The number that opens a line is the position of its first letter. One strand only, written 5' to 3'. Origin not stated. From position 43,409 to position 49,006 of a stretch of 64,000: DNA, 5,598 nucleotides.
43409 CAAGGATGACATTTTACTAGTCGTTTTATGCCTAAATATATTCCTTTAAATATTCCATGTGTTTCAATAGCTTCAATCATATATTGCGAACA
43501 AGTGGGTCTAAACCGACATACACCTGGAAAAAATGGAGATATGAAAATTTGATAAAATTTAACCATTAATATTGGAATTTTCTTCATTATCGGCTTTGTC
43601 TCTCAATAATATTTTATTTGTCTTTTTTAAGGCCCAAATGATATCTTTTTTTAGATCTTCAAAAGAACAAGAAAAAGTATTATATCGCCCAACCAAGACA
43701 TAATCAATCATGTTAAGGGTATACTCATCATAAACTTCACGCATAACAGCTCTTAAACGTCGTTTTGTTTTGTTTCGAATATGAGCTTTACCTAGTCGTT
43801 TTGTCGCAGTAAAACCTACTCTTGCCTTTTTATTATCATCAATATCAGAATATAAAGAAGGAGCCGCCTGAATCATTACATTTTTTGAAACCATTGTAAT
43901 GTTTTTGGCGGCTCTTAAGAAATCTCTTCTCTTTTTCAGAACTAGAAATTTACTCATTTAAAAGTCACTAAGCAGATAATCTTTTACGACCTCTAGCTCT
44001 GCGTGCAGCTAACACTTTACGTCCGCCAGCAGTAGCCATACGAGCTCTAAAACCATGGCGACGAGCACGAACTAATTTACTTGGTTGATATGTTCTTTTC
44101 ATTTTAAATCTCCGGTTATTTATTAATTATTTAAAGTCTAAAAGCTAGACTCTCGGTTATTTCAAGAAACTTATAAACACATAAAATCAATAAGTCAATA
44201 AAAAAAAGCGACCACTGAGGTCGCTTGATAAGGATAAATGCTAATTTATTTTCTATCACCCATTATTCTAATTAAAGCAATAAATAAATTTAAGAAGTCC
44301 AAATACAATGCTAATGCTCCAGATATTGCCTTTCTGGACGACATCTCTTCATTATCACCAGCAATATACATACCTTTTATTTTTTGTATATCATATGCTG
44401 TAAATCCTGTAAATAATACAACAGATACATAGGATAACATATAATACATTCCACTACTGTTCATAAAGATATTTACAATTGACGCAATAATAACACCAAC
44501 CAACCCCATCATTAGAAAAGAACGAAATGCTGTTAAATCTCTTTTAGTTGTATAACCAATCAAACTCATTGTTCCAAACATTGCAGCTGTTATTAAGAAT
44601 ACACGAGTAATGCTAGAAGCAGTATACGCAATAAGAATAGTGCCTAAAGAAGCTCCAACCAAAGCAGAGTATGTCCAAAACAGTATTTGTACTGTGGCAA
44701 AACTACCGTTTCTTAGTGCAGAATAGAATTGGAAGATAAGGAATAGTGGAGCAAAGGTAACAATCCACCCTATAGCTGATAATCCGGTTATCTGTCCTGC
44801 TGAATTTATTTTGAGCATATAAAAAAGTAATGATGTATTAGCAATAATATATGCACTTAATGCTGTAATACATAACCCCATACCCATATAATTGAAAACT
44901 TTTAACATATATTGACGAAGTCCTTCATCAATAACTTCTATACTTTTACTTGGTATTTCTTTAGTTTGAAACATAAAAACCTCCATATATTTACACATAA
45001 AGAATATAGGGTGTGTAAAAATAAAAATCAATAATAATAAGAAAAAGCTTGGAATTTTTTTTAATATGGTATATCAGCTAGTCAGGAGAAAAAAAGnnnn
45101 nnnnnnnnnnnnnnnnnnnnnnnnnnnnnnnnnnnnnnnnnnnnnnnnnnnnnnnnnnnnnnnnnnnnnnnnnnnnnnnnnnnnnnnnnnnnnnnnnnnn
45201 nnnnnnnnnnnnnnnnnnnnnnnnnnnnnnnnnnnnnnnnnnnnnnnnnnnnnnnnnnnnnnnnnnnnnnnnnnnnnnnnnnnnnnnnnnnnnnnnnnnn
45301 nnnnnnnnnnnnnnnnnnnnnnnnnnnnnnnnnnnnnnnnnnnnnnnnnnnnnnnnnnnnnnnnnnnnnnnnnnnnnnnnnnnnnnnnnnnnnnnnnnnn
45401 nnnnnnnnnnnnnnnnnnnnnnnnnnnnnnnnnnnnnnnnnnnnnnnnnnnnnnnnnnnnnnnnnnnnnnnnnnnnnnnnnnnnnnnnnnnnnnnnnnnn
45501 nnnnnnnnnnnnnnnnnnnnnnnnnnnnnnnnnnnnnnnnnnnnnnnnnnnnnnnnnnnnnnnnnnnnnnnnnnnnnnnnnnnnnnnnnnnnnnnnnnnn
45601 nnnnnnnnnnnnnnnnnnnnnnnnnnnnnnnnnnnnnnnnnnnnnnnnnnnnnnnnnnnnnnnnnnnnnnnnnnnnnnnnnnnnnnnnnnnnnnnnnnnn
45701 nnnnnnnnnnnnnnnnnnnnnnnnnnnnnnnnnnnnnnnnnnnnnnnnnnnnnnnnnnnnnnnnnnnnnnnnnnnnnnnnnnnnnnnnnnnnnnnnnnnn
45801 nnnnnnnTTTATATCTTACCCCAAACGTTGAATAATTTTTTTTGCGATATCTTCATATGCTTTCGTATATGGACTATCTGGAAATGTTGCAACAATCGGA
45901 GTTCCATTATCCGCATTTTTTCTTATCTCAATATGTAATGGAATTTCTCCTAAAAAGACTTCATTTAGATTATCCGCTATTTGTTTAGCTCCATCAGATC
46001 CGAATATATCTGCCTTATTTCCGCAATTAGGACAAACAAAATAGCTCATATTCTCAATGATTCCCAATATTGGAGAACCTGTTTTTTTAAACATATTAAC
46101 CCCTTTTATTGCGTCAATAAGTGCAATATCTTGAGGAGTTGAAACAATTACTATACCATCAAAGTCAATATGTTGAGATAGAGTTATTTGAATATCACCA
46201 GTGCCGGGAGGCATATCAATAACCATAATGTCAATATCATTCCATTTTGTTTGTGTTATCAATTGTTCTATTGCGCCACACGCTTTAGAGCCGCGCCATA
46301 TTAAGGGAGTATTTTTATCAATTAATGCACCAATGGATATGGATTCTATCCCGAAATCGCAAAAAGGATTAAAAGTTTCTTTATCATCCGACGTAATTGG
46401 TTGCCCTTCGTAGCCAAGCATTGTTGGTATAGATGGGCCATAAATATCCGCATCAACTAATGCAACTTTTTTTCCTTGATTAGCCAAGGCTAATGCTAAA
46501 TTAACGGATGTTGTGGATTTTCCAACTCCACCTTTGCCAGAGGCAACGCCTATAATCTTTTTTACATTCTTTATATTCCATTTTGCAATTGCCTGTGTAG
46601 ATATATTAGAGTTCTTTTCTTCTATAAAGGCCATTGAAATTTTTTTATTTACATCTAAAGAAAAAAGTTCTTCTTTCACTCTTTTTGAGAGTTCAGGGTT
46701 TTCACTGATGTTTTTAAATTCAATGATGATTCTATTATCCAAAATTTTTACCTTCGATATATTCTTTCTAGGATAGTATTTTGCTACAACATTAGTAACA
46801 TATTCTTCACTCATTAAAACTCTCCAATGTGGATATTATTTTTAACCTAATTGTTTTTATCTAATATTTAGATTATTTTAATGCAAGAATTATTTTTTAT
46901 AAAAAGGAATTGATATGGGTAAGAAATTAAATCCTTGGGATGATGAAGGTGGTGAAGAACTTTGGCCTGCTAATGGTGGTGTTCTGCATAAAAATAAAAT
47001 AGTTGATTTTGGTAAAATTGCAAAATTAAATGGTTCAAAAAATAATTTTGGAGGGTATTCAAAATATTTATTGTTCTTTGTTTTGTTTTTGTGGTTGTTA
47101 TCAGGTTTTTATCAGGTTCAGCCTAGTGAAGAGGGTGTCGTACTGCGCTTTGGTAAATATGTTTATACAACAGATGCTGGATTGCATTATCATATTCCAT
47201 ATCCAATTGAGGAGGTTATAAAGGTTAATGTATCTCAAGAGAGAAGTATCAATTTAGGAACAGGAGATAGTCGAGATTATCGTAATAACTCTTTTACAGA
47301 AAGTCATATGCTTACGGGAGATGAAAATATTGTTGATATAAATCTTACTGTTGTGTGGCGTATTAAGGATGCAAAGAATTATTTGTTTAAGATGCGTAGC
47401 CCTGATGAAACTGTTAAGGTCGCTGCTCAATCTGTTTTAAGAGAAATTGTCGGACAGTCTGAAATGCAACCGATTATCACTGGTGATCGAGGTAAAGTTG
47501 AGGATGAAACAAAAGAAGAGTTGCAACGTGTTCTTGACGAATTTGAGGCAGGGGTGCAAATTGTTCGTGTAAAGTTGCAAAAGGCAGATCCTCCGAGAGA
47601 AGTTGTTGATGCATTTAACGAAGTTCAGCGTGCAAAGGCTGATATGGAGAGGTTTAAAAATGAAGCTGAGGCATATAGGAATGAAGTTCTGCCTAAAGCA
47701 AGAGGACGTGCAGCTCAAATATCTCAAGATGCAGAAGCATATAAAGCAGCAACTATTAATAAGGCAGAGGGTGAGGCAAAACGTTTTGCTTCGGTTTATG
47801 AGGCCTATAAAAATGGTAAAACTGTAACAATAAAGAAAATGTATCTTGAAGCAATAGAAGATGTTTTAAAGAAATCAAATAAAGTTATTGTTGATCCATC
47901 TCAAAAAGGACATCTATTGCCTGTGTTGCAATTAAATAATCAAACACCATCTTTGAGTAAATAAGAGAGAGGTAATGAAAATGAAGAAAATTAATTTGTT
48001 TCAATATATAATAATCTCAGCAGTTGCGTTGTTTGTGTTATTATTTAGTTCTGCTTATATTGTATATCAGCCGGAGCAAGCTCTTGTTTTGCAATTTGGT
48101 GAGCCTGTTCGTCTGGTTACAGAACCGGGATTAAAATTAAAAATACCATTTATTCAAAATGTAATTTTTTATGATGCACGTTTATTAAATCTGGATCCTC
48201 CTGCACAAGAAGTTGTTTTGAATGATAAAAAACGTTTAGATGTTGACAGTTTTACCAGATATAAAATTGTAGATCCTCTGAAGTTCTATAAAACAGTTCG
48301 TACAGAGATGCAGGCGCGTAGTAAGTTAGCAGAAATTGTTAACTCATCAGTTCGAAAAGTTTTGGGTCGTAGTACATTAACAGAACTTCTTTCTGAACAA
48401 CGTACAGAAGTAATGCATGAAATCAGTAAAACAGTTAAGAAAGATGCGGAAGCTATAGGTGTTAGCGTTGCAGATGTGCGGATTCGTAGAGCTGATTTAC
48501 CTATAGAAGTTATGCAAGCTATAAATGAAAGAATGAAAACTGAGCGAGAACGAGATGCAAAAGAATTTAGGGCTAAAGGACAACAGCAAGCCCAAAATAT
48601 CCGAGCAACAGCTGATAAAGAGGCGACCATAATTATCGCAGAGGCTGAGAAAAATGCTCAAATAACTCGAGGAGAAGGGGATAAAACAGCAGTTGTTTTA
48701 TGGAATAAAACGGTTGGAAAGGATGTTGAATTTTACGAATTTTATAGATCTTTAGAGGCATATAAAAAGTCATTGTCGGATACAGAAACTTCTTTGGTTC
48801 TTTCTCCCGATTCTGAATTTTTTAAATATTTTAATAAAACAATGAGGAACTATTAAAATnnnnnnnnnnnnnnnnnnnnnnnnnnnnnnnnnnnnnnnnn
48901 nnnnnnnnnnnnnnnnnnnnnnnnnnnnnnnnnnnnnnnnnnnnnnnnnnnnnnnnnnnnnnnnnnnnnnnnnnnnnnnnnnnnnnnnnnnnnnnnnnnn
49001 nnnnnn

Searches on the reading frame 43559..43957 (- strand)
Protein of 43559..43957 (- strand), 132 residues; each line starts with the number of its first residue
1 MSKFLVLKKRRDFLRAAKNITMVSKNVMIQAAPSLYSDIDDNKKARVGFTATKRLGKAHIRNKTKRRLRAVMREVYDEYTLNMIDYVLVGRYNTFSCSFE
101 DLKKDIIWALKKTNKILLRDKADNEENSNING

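Call 53: search_protein_families(library=pfam, proteins=[window:43559-43957:-], max_evalue=0.0001)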
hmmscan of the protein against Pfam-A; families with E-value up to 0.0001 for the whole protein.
window:43559-43957:- (132 aa): 1 family
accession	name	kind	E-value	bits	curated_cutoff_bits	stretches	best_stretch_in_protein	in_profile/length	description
PF00825.24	Ribonuclease_P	-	6.9e-17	61.9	22.3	1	1-113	1-108/109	Ribonuclease P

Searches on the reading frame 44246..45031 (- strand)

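Call 53: search_protein_families(library=pfam, proteins=[window:44246-45031:-], max_evalue=0.0001)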
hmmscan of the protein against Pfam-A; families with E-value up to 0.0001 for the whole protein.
window:44246-45031:- (261 aa): 1 family
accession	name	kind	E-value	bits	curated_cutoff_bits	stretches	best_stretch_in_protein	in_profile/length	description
PF01027.25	Bax1-I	-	1.6e-55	188.6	34.1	1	39-257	1-207/207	Inhibitor of apoptosis-promoting Bax1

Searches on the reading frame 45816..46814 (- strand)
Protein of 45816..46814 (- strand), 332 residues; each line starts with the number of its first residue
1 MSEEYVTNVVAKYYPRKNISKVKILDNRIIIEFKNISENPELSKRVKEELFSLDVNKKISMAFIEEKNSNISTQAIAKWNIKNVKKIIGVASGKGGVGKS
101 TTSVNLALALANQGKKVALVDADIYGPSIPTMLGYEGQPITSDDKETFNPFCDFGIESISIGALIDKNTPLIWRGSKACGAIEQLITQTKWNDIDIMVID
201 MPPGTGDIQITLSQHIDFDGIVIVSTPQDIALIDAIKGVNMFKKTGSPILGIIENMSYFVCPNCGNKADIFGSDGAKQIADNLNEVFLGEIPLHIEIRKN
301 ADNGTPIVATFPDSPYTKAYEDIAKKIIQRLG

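Call 53: search_protein_families(library=pfam, proteins=[window:45816-46814:-], max_evalue=0.0001)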
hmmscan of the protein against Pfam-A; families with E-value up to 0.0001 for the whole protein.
window:45816-46814:- (332 aa): 7 families
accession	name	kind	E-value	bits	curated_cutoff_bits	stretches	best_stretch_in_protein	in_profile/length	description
PF10609.15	ParA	-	4e-98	328.2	27.1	1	83-327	1-245/246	NUBPL iron-transfer P-loop NTPase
PF01656.29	CbiA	-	3.6e-15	56.5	25.4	1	88-306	1-124/125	CobQ/CobB/MinD/ParA nucleotide binding domain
PF13614.12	AAA_31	-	9.1e-14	52.2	27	1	86-124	2-40/177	AAA domain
PF00142.24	Fer4_NifH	-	9.3e-11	42.1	25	1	92-133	6-47/271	4Fe-4S iron sulfur cluster binding proteins, NifH/frxC family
PF09140.17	MipZ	-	1.8e-08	34.5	20.7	1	87-202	2-108/262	ATPase MipZ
PF02374.21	ArsA_ATPase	-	5.9e-06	26.1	24.3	1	91-123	6-38/305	Anion-transporting ATPase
PF07015.17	VirC1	-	4.7e-05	23.3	24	1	86-124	2-40/231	VirC1 protein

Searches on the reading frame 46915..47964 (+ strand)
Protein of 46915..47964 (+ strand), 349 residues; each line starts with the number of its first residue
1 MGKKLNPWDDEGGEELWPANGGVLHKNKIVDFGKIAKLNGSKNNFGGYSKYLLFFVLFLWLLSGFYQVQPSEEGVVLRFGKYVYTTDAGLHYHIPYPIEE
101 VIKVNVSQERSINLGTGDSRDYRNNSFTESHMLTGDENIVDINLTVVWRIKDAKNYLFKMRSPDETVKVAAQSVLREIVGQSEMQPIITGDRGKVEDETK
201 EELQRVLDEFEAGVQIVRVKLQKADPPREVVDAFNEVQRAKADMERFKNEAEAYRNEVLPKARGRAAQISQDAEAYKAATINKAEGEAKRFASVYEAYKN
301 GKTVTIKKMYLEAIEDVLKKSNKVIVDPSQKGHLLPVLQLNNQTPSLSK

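Call 53: search_protein_families(library=pfam, proteins=[window:46915-47964:+], max_evalue=0.0001)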
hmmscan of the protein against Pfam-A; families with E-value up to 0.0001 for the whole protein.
window:46915-47964:+ (349 aa): 1 family
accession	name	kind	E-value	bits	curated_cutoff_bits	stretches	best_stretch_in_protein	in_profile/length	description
PF01145.31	Band_7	-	1.1e-28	100.9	23.6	1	67-253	2-174/176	SPFH domain / Band 7 family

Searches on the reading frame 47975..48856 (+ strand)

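Call 53: search_protein_families(library=pfam, proteins=[window:47975-48856:+], max_evalue=0.0001)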
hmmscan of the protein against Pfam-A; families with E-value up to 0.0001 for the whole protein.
window:47975-48856:+ (293 aa): 1 family
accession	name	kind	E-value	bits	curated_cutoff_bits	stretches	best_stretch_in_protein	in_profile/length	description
PF01145.31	Band_7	-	4.2e-33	115.3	23.6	1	31-203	4-175/176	SPFH domain / Band 7 family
